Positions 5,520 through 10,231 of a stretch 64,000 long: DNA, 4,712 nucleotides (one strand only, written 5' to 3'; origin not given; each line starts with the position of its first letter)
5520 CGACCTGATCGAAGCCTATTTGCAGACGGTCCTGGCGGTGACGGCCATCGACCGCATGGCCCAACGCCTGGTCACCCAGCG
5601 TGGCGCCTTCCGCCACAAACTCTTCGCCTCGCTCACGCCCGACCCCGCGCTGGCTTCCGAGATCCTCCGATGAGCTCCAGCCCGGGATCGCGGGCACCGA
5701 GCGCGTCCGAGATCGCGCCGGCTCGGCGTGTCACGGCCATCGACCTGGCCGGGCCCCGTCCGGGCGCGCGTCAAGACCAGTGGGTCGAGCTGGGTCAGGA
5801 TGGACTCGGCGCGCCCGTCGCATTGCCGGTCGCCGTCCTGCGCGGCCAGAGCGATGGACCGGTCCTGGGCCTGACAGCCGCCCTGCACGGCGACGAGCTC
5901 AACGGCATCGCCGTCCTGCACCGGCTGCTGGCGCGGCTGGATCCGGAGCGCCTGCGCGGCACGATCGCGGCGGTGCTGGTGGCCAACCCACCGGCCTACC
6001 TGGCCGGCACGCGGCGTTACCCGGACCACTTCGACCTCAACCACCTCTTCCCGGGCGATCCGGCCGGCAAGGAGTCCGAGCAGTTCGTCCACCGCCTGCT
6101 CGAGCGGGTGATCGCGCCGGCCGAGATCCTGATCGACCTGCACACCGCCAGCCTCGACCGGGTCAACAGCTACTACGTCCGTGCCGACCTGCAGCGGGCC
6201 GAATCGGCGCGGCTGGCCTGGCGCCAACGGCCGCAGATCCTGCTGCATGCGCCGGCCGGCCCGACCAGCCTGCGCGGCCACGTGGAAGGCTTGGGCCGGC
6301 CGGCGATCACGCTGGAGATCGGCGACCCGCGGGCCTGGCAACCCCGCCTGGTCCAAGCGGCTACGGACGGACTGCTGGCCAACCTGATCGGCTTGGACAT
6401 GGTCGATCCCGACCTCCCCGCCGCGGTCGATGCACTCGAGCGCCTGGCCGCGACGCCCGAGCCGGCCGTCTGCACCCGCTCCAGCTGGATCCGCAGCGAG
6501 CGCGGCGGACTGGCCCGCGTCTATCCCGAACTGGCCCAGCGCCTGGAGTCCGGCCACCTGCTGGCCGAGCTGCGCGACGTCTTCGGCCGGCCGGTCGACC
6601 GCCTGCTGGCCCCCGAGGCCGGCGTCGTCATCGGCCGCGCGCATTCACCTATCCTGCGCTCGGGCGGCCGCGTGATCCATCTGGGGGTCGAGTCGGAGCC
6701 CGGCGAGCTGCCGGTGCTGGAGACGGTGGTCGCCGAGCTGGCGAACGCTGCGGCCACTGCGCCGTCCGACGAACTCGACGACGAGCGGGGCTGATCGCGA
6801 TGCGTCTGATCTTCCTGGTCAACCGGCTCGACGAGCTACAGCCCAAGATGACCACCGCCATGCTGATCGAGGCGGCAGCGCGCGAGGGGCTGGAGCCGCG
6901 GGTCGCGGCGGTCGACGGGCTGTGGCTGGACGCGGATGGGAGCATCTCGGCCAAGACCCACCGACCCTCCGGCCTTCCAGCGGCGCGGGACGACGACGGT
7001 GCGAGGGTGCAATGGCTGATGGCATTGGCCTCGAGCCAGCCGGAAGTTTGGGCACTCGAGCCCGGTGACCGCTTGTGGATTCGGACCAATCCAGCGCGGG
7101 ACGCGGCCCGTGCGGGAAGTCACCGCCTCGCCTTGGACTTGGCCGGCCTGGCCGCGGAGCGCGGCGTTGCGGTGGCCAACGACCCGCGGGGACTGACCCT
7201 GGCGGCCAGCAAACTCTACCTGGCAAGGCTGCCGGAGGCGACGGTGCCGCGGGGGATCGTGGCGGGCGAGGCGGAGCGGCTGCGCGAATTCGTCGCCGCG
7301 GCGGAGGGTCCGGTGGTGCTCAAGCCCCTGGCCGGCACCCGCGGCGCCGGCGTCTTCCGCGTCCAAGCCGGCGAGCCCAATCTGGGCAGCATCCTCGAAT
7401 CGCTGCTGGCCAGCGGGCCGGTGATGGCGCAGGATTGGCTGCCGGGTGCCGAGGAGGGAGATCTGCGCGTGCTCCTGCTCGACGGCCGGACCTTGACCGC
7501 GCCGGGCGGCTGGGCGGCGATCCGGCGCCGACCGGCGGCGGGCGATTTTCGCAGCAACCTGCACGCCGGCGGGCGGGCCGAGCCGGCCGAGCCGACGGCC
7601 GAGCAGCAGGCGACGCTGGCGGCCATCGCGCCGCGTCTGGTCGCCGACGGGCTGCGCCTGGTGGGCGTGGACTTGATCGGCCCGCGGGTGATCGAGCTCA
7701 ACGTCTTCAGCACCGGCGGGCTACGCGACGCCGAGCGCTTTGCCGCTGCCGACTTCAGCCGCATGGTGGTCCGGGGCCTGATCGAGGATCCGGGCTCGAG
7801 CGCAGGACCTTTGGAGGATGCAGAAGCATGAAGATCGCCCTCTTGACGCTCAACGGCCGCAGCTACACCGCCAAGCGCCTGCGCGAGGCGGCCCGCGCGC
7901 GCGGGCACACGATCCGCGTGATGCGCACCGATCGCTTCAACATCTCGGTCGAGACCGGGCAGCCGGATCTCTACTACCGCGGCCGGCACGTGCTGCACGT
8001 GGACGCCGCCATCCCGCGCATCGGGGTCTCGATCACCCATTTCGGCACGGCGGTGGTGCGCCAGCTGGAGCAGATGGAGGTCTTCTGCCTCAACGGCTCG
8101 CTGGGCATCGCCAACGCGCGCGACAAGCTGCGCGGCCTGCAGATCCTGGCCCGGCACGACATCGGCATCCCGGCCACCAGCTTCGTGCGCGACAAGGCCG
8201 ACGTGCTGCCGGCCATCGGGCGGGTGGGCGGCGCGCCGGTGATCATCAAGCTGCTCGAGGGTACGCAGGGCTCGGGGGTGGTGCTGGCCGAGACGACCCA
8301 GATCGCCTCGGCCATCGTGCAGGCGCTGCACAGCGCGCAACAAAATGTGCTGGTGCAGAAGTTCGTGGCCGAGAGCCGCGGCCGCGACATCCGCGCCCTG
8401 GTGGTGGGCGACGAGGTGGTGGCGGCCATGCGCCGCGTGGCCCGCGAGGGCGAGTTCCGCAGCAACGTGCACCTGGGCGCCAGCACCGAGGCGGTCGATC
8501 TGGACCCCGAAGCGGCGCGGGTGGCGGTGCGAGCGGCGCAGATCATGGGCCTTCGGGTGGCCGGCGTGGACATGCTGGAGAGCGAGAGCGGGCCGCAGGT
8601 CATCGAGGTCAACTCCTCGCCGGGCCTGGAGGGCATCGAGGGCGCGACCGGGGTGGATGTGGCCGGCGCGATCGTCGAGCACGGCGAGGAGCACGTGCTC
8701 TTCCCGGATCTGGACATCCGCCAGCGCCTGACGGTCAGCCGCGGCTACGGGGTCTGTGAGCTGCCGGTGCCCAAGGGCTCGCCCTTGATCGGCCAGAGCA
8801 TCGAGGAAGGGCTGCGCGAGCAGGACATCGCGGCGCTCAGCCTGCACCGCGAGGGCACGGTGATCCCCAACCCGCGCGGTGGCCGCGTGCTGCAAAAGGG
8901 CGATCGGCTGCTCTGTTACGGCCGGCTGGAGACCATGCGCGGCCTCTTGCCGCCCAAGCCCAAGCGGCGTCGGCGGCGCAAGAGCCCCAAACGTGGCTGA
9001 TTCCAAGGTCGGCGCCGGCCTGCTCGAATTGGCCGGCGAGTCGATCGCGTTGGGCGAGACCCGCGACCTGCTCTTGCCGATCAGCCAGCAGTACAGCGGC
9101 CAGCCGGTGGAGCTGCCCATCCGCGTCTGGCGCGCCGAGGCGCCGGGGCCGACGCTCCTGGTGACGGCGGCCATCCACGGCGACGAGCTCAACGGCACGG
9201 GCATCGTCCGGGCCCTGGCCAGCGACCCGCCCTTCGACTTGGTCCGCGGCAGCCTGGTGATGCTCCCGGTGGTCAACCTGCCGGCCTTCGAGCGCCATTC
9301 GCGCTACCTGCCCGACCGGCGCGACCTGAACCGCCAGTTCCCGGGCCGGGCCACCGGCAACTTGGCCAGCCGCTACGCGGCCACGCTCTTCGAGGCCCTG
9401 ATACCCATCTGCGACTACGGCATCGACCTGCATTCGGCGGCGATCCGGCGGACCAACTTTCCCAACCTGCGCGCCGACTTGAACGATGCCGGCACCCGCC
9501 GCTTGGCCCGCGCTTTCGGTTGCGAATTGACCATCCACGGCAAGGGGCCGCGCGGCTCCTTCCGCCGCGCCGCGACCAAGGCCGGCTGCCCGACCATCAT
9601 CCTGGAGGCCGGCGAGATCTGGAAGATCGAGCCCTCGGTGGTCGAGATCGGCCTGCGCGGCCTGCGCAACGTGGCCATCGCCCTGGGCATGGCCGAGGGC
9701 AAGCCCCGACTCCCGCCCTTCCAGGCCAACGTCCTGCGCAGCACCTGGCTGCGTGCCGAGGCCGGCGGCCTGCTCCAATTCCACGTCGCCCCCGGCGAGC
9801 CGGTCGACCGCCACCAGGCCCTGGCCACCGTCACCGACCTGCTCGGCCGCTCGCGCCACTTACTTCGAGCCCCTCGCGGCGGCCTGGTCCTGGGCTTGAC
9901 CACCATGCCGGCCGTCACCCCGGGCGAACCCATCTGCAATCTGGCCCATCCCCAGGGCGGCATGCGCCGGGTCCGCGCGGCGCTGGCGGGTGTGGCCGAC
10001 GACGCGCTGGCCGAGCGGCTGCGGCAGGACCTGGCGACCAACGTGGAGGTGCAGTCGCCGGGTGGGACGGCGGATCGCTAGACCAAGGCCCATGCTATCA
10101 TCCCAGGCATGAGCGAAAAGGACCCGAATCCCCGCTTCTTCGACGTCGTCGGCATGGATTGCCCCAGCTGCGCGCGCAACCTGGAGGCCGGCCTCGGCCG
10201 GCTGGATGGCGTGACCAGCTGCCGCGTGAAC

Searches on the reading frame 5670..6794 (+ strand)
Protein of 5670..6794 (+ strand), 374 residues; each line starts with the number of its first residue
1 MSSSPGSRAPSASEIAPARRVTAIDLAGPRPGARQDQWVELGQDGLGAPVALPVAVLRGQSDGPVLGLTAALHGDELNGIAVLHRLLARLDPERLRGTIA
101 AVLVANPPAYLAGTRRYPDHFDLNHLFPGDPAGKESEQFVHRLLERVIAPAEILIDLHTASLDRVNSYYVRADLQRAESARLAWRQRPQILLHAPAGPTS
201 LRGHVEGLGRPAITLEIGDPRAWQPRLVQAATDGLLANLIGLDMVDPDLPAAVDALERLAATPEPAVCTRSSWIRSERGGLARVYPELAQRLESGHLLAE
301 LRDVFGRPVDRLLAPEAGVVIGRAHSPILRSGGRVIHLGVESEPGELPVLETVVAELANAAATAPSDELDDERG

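Call 6: search_protein_families(library=pfam, proteins=[window:5670-6794:+], max_evalue=0.01)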
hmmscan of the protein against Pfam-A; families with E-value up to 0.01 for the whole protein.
window:5670-6794:+ (374 aa): 1 family
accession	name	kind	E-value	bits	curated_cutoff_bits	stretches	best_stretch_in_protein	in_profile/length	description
PF24827.1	AstE_AspA_cat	-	4.5e-33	114.9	25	1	63-236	2-186/192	Succinylglutamate desuccinylase/Aspartoacylase catalytic domain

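Call 10: search_protein_families(library=ncbifam, proteins=[window:5670-6794:+], max_evalue=0.1)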
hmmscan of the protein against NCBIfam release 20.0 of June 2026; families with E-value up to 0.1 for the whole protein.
window:5670-6794:+ (374 aa): 5 families
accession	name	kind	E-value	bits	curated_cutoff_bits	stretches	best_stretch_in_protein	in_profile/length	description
TIGR02994.1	ectoine_eutE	equivalog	7.4e-18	64.6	402.7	1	49-333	34-319/325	N(2)-acetyl-L-2,4-diaminobutanoate deacetylase DoeB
NF007897.0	PRK10602.1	equivalog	5.6e-06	25.5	157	1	36-130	15-104/237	murein tripeptide amidase MpaA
NF002601.0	PRK02259.1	equivalog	1.8e-05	24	180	1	68-160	9-108/293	aspartoacylase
NF003706.0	PRK05324.1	subfamily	4.6e-05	22.6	170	1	68-137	54-124/336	succinylglutamate desuccinylase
TIGR03242.1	arg_catab_astE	equivalog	0.0008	18.8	305.65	1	68-160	46-148/319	succinylglutamate desuccinylase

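Call 85: search_solved_structures(query=window:5670-6791:+, max_evalue=0.001, show_alignments=1)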
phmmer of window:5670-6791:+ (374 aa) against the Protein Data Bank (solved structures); distinct sequences matched with E-value up to 0.001: 7.
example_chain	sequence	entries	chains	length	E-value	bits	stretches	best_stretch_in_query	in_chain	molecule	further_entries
6twm_A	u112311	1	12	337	1.6e-17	67.2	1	45-340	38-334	N-acetyl-L-2,4-diaminobutyric acid deacetylase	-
6twl_A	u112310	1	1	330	1.7e-17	67.1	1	45-340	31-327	N-acetyl-L-2,4-diaminobutyric acid deacetylase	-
3cdx_A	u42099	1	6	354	1.8e-17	67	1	44-163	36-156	Succinylglutamatedesuccinylase/aspartoacylase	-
3na6_A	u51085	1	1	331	1.4e-12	51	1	45-340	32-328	Succinylglutamate desuccinylase/aspartoacylase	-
2qj8_A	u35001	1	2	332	6.1e-09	39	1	50-159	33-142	Mlr6093 protein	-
3fmc_A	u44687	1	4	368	4.6e-07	32.8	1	38-108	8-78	Putative succinylglutamate desuccinylase / aspartoacylase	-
4axv_A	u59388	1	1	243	0.00044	23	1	41-129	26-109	MPAA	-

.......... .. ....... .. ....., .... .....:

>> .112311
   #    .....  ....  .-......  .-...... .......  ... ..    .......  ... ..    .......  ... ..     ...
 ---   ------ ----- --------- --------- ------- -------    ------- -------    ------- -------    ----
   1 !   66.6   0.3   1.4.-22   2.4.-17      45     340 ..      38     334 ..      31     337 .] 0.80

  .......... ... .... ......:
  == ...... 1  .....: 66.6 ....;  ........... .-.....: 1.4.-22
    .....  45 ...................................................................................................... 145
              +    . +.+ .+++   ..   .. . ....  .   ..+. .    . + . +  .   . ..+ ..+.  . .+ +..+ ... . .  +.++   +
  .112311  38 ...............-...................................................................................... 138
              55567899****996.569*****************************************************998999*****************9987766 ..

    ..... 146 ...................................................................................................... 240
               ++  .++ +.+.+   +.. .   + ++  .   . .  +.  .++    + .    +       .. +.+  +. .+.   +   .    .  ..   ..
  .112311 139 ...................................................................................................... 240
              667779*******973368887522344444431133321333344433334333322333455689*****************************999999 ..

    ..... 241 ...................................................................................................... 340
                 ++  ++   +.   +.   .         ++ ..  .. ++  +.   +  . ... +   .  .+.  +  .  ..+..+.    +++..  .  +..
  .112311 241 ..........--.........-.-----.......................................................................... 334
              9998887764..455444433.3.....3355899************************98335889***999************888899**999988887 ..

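Call 98: search_protein_families(library=padloc, proteins=[window:5670-6794:+], max_evalue=0.001)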
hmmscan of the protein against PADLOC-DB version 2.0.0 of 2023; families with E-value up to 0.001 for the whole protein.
window:5670-6794:+ (374 aa): 0 families

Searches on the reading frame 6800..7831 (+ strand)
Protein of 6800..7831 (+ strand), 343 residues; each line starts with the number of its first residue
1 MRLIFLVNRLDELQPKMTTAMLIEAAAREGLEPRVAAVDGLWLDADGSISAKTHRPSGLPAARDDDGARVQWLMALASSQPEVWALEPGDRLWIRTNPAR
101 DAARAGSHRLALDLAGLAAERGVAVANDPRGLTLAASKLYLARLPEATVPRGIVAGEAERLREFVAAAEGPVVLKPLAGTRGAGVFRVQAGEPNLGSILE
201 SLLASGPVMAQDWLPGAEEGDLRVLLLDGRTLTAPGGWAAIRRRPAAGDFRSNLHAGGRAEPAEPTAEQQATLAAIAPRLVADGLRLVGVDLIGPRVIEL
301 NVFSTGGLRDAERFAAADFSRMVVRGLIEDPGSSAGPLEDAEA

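Call 9: search_protein_families(library=pfam, proteins=[window:6800-7831:+], max_evalue=0.1)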
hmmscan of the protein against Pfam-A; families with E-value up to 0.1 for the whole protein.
window:6800-7831:+ (343 aa): 4 families
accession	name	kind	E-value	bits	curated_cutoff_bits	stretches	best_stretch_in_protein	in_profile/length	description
PF02955.21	GSH-S_ATP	-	7.9e-42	143.1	23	1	138-313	2-172/175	Prokaryotic glutathione synthetase, ATP-grasp domain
PF08443.16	RimK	-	1.4e-15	57.8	21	1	147-318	16-179/188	RimK-like ATP-grasp domain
PF02951.20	GSH-S_N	-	2.4e-06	28.1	21.3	1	1-132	1-118/119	Prokaryotic glutathione synthetase, N-terminal domain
PF14398.11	ATPgrasp_YheCD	-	0.0034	17.1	26.8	1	148-191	28-70/255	YheC/D like ATP-grasp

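Call 10: search_protein_families(library=ncbifam, proteins=[window:6800-7831:+], max_evalue=0.1)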
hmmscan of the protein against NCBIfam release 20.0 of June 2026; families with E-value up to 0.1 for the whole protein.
window:6800-7831:+ (343 aa): 14 families
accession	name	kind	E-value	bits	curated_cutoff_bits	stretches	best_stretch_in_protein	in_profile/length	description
NF009110.0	PRK12458.1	subfamily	1.3e-71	241.4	408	1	1-326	1-326/349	glutathione synthetase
NF003573.0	PRK05246.1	equivalog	6.9e-51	172.9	272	1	1-326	2-308/316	glutathione synthase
TIGR01380.1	glut_syn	equivalog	6.7e-44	150.2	299.05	1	1-325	1-306/312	glutathione synthase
TIGR00768.1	rimK_fam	subfamily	2.2e-19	69.9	143.4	1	104-294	54-240/276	RimK family alpha-L-glutamate ligase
NF040720.1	MptN_Meth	equivalog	4.1e-13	49.1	350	1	118-309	82-275/291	tetrahydromethanopterin:alpha-L-glutamate ligase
NF007764.0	PRK10446.1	equivalog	8.5e-11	41.7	331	1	169-325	135-284/300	30S ribosomal protein S6--L-glutamate ligase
TIGR02144.1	LysX_arch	equivalog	2.8e-07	29.9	275.6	1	103-293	53-238/281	lysine biosynthesis protein LysX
TIGR04187.1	GRASP_SAV_5884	subfamily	2.6e-05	23.6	350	1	123-253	109-238/312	ATP-grasp ribosomal peptide maturase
NF033816.1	Cj0069_fam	subfamily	0.00016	20.9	150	1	106-193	71-162/334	Cj0069 family protein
TIGR04356.1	grasp_GAK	hypoth_equivalog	0.00044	19.4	300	1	143-316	108-275/287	GAK system ATP-grasp enzyme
TIGR02068.2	cya_phycin_syn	equivalog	0.0016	16.5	850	1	148-186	227-265/862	cyanophycin synthetase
TIGR03103.1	trio_acet_GNAT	equivalog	0.0023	16.5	569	1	148-253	311-409/547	N-acetylglutaminylglutamine synthetase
NF004680.0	PRK06019.1-6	equivalog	0.0027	16.5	327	1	120-210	99-193/405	5-(carboxyamino)imidazole ribonucleotide synthase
NF010623.0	PRK14016.1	subfamily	0.0079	14.4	877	1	148-186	228-266/871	cyanophycin synthetase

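Call 98: search_protein_families(library=padloc, proteins=[window:6800-7831:+], max_evalue=0.001)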
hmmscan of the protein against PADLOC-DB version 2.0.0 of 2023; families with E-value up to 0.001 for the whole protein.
window:6800-7831:+ (343 aa): 0 families

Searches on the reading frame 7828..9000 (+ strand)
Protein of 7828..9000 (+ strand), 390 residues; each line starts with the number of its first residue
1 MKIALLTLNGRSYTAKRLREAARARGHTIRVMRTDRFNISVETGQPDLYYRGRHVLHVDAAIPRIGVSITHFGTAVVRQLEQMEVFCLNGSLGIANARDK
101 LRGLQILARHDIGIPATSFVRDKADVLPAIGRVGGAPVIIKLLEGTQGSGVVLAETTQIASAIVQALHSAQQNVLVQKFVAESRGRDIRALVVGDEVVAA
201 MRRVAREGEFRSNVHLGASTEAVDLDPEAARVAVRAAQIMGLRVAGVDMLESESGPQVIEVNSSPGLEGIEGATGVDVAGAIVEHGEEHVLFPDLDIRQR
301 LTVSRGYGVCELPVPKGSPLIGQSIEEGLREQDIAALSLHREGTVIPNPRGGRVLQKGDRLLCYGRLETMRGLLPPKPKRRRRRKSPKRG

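Call 9: search_protein_families(library=pfam, proteins=[window:7828-9000:+], max_evalue=0.1)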
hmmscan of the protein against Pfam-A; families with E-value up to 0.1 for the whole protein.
window:7828-9000:+ (390 aa): 9 families
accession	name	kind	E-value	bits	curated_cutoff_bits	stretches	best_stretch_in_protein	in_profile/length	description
PF08443.16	RimK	-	3.4e-60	203.3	21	1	97-284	1-186/188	RimK-like ATP-grasp domain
PF18030.7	Rimk_N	-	6.3e-31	107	26.4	1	1-94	1-94/94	RimK PreATP-grasp domain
PF02955.21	GSH-S_ATP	-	5.8e-17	62.1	23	1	117-264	15-164/175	Prokaryotic glutathione synthetase, ATP-grasp domain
PF02080.26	TrkA_C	-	5.6e-08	33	27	1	311-366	3-59/71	TrkA-C domain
PF02655.19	ATP-grasp_3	-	2.1e-07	31.6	23.2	1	98-263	2-155/160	ATP-grasp domain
PF14397.11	ATPgrasp_ST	-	1.1e-06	28.6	31.4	1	229-273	218-264/278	Sugar-transfer associated ATP-grasp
PF02786.22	CPSase_L_D2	-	0.0037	17.2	19.8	1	121-201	24-108/211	Carbamoyl-phosphate synthase L chain, ATP binding domain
PF07478.18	Dala_Dala_lig_C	-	0.0065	16.4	24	1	121-267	22-178/204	D-ala D-ala ligase C-terminus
PF11941.14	DUF3459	-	0.05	14.4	22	0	182-232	17-66/90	Domain of unknown function (DUF3459)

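Call 10: search_protein_families(library=ncbifam, proteins=[window:7828-9000:+], max_evalue=0.1)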
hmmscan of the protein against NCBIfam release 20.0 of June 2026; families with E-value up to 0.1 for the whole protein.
window:7828-9000:+ (390 aa): 27 families (the best 25 are shown)
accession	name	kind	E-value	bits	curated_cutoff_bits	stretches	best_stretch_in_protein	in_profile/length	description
NF007764.0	PRK10446.1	equivalog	1e-94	317.2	331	1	1-290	1-290/300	30S ribosomal protein S6--L-glutamate ligase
TIGR00768.1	rimK_fam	subfamily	3.5e-72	243.1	143.4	1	2-285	1-275/276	RimK family alpha-L-glutamate ligase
NF040720.1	MptN_Meth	equivalog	6e-47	160.1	350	1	3-285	2-289/291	tetrahydromethanopterin:alpha-L-glutamate ligase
TIGR02144.1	LysX_arch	equivalog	7.8e-38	130.2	275.6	1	16-286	13-275/281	lysine biosynthesis protein LysX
TIGR04443.1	F420_CofF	equivalog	2.3e-27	95.8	300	1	6-282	4-274/283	coenzyme gamma-F420-2:alpha-L-glutamate ligase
NF009110.0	PRK12458.1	subfamily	1.1e-24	87.1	408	1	71-290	107-331/349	glutathione synthetase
TIGR04356.1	grasp_GAK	hypoth_equivalog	2.1e-22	79.6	300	1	11-285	9-282/287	GAK system ATP-grasp enzyme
NF003573.0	PRK05246.1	equivalog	1.4e-21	76.6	272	1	74-288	99-311/316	glutathione synthase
TIGR02068.2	cya_phycin_syn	equivalog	1.5e-20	72.8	850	2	68-205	182-316/862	cyanophycin synthetase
NF010623.0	PRK14016.1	subfamily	2.5e-19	69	877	2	93-205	208-317/871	cyanophycin synthetase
TIGR01380.1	glut_syn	equivalog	3.2e-18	65.8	299.05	1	74-287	98-309/312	glutathione synthase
NF038074.1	fam_STM4014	hypoth_equivalog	9.8e-11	41.6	175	2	175-263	229-325/349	STM4014 family protein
TIGR03103.1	trio_acet_GNAT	equivalog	2.4e-10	39.6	569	2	90-204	288-399/547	N-acetylglutaminylglutamine synthetase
NF002563.0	PRK02186.1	subfamily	4.2e-09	35.2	625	1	94-284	102-300/890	argininosuccinate lyase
NF002378.0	PRK01372.1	subfamily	1.3e-08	34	243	1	89-267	90-273/305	D-alanine--D-alanine ligase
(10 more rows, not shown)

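Call 86: search_solved_structures(query=window:7828-8997:+, max_evalue=1e-10)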
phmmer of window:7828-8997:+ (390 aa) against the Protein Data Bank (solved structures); distinct sequences matched with E-value up to 1e-10: 13.
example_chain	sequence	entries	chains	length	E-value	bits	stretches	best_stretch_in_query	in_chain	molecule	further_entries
7qyr_A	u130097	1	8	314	3.8e-90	305.8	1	1-288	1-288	Probable alpha-L-glutamate ligase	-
7qys_A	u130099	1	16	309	1.3e-87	297.5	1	1-288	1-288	Probable alpha-L-glutamate ligase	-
5zct_A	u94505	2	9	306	1.2e-85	291.1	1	1-290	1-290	Ribosomal protein S6--L-glutamate ligase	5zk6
4iwx_A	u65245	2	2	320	1.4e-85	290.8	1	1-290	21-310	Ribosomal protein S6 modification protein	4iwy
3vpd_A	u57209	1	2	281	1.1e-17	67.4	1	73-286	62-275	Ribosomal protein S6 modification protein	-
1uc8_A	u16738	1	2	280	5.5e-17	65.1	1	72-285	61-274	lysine biosynthesis enzyme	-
1uc9_A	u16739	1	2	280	1.1e-16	64.1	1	72-285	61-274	lysine biosynthesis enzyme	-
3vpb_A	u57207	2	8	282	2.6e-14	56.3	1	80-289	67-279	Putative acetylornithine deacetylase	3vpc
5k2m_A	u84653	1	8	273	7e-13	51.6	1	34-288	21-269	RimK-related lysine biosynthesis protein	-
7drm_A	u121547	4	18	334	8.5e-12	48.1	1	184-283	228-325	ATP-grasp domain-containing protein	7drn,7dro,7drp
7lg5_A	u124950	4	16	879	7.9e-11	44.9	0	70-206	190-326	Cyanophycin synthase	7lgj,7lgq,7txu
7txv_A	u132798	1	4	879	8.1e-11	44.8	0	70-206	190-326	Cyanophycin synthase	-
7wac_A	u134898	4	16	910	9.5e-11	44.6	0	70-207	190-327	Cyanophycin synthase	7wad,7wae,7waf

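Call 98: search_protein_families(library=padloc, proteins=[window:7828-9000:+], max_evalue=0.001)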
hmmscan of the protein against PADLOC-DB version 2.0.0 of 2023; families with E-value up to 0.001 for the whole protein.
window:7828-9000:+ (390 aa): 0 families

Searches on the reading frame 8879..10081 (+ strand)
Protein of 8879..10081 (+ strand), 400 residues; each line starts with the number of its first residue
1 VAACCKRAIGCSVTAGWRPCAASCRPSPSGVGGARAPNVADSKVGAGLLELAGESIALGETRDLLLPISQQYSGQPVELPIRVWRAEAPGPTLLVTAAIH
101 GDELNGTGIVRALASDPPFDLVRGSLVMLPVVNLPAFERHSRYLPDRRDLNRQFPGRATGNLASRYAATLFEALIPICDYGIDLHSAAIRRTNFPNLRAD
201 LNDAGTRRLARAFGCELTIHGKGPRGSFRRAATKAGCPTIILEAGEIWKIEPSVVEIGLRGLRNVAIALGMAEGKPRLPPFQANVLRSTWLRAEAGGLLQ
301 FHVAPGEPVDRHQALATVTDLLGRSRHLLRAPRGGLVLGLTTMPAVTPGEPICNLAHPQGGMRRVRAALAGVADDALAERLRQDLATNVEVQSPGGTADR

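Call 6: search_protein_families(library=pfam, proteins=[window:8879-10081:+], max_evalue=0.01)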
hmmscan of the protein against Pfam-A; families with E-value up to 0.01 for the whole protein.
window:8879-10081:+ (400 aa): 1 family
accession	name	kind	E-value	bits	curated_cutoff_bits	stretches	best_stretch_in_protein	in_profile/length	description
PF24827.1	AstE_AspA_cat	-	6.7e-36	124.1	25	1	89-266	1-189/192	Succinylglutamate desuccinylase/Aspartoacylase catalytic domain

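Call 9: search_protein_families(library=pfam, proteins=[window:8993-10081:+], max_evalue=0.1)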
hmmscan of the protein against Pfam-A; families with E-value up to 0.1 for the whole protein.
window:8993-10081:+ (362 aa): 1 family
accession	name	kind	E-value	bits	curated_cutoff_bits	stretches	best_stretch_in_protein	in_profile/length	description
PF24827.1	AstE_AspA_cat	-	5.3e-36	124.4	25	1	51-228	1-189/192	Succinylglutamate desuccinylase/Aspartoacylase catalytic domain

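Call 10: search_protein_families(library=ncbifam, proteins=[window:8993-10081:+], max_evalue=0.1)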
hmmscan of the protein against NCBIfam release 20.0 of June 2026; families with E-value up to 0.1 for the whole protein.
window:8993-10081:+ (362 aa): 5 families
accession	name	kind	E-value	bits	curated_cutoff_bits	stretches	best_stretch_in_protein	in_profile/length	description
TIGR02994.1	ectoine_eutE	equivalog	1.9e-25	89.5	402.7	1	28-300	23-307/325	N(2)-acetyl-L-2,4-diaminobutanoate deacetylase DoeB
NF002601.0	PRK02259.1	equivalog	1.3e-05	24.5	180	1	55-122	7-72/293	aspartoacylase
NF003706.0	PRK05324.1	subfamily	0.00079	18.5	170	1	51-125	48-121/336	succinylglutamate desuccinylase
TIGR03242.1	arg_catab_astE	equivalog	0.0023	17.3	305.65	1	50-121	39-109/319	succinylglutamate desuccinylase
NF052223.1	ActylOrnDeactShew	equivalog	0.0023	17.2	400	1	30-116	38-128/269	N-acetyl-ornithine deacetylase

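Call 98: search_protein_families(library=padloc, proteins=[window:8993-10081:+], max_evalue=0.001)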
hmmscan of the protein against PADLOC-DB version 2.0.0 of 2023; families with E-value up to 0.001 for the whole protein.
window:8993-10081:+ (362 aa): 0 families
